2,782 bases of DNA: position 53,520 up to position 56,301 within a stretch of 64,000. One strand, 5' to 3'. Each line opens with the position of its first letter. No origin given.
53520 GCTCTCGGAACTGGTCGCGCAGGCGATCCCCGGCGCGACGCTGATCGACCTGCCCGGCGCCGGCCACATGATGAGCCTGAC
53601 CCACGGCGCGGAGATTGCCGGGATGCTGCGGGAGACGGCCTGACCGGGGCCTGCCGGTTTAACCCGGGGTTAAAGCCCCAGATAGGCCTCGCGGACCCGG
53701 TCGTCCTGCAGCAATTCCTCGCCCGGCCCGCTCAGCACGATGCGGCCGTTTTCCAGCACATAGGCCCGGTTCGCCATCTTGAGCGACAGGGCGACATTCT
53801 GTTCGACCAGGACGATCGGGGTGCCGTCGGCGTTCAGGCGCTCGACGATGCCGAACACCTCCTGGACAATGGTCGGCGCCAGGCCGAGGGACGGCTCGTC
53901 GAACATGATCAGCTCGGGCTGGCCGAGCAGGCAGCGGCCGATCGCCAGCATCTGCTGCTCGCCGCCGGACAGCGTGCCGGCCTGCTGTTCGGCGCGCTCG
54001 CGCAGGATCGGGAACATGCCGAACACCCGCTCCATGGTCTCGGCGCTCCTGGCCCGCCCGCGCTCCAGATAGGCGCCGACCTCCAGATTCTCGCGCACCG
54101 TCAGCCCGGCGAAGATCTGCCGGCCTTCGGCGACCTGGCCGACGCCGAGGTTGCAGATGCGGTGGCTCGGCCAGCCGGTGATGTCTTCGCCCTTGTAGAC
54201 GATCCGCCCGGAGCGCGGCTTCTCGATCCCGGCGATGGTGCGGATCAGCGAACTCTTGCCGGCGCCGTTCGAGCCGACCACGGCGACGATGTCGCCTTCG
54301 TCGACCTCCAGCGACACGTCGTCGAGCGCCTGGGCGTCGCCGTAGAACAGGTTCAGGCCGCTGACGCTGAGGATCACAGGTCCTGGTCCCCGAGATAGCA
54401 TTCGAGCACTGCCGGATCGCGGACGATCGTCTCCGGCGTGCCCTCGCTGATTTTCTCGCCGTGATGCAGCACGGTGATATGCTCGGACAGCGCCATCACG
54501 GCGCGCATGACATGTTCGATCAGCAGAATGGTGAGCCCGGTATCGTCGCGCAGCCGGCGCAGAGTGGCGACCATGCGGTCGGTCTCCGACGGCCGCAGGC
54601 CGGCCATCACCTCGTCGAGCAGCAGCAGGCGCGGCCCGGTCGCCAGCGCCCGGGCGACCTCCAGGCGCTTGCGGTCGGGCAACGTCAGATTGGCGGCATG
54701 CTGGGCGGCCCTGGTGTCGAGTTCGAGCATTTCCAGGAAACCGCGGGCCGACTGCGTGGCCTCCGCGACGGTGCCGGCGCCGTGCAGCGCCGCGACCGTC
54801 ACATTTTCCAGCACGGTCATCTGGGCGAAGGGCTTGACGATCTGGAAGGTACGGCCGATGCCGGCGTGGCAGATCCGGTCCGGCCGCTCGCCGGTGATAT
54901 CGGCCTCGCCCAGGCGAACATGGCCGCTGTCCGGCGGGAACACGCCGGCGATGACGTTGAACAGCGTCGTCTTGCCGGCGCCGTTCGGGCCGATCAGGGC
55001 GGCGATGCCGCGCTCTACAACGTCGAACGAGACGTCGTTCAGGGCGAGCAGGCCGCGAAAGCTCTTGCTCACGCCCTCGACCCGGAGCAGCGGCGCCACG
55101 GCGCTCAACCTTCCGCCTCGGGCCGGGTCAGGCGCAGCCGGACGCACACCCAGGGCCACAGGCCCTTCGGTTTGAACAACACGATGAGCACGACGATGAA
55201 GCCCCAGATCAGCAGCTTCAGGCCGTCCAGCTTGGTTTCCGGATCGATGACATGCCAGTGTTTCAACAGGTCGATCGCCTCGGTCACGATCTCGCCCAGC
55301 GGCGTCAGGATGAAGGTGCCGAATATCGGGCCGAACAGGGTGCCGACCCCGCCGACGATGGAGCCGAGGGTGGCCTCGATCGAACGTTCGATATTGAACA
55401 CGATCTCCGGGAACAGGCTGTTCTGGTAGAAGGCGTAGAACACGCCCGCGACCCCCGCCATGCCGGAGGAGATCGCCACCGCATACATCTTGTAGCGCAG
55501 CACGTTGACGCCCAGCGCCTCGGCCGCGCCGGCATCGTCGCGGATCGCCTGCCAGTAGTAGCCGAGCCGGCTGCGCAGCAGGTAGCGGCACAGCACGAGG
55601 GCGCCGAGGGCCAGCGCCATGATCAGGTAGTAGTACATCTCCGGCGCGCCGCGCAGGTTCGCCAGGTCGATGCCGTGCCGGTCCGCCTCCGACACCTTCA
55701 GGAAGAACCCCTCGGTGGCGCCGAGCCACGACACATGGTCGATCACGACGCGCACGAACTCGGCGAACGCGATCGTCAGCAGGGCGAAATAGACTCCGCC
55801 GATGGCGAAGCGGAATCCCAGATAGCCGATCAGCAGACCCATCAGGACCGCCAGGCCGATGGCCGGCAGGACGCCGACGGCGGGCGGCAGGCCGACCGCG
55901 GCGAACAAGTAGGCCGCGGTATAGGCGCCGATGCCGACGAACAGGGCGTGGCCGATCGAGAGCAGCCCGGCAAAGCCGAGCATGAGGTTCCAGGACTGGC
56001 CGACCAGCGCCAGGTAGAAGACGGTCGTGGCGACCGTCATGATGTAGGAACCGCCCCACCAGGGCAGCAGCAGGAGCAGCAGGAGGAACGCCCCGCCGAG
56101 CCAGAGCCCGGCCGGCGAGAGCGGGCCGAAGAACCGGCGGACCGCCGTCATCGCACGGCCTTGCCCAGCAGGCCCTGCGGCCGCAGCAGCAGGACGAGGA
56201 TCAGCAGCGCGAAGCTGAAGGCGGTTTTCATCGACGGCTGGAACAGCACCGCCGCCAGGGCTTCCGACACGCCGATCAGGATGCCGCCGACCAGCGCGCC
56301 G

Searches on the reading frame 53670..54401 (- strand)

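Call 56: search_protein_families(library=pfam, proteins=[window:53670-54401:-], max_evalue=0.000001)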
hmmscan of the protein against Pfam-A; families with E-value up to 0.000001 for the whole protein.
window:53670-54401:- (243 aa): 2 families
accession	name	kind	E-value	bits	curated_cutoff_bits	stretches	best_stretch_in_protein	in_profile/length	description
PF00005.33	ABC_tran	-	2.1e-31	109.8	25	1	26-171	1-136/137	ABC transporter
PF13304.12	AAA_21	-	1.3e-08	35.7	27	0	137-191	231-288/304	AAA domain, putative AbiEii toxin, Type IV TA system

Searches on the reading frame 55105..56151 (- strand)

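Call 56: search_protein_families(library=pfam, proteins=[window:55105-56151:-], max_evalue=0.000001)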
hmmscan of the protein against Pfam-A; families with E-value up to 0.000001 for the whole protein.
window:55105-56151:- (348 aa): 1 family
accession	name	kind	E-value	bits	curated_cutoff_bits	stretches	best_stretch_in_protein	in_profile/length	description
PF02653.21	BPD_transp_2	-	4.7e-37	128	26.8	1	37-295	2-252/269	Branched-chain amino acid transport system / permease component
